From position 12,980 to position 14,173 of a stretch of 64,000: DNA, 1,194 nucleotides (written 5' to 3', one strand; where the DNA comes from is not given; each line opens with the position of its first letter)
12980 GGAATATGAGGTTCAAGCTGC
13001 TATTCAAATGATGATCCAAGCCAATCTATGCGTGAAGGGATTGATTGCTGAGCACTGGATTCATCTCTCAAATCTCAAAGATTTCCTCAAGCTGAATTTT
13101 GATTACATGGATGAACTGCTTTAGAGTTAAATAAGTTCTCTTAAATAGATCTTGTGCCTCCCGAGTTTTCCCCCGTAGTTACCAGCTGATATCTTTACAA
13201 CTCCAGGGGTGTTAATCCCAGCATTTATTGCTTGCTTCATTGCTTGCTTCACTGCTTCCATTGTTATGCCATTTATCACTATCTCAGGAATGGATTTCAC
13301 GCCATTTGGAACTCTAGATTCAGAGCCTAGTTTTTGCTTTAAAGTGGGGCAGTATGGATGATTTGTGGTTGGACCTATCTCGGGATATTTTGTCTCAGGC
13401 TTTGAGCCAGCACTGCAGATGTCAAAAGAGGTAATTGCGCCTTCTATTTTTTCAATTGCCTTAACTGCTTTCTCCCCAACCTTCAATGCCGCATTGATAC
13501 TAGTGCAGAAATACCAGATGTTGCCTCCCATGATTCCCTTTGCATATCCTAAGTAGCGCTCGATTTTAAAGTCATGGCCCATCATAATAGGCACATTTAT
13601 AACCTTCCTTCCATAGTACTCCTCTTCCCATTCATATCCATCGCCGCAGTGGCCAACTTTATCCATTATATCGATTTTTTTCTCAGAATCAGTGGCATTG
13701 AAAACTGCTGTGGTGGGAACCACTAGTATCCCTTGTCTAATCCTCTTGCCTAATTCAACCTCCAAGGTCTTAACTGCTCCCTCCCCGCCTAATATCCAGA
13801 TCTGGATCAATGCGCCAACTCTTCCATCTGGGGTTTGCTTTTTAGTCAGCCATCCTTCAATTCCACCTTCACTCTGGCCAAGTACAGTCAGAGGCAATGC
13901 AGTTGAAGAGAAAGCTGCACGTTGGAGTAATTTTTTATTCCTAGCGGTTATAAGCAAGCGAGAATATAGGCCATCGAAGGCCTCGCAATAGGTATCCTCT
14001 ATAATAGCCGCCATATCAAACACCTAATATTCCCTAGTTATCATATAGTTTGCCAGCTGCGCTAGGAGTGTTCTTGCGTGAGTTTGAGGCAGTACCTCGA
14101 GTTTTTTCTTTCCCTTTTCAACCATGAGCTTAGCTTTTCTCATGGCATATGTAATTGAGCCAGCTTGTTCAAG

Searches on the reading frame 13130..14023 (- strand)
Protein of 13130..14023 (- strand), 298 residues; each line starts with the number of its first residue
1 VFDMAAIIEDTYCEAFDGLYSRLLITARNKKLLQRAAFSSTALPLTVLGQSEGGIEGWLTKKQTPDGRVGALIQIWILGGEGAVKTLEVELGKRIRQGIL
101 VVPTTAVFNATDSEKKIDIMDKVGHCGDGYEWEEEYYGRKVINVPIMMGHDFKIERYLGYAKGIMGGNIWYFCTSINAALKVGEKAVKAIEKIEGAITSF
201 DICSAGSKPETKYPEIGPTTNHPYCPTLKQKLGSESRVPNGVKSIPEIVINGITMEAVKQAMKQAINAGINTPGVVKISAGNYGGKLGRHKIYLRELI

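Call 62: search_protein_families(library=pfam, proteins=[window:13130-14023:-], max_evalue=0.00001)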
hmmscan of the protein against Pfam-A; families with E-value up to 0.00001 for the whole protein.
window:13130-14023:- (298 aa): 2 families
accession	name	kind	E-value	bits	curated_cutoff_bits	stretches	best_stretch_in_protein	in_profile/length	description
PF02741.20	FTR_C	-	6.2e-57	192.3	25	1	151-297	2-149/149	FTR, proximal lobe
PF01913.23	FTR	-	2.8e-46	157.4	27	1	7-146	7-142/142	Formylmethanofuran-tetrahydromethanopterin formyltransferase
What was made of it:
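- Checked: ftr is present in the window at 13127-14023(-) (call 62). mtd was not checked.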
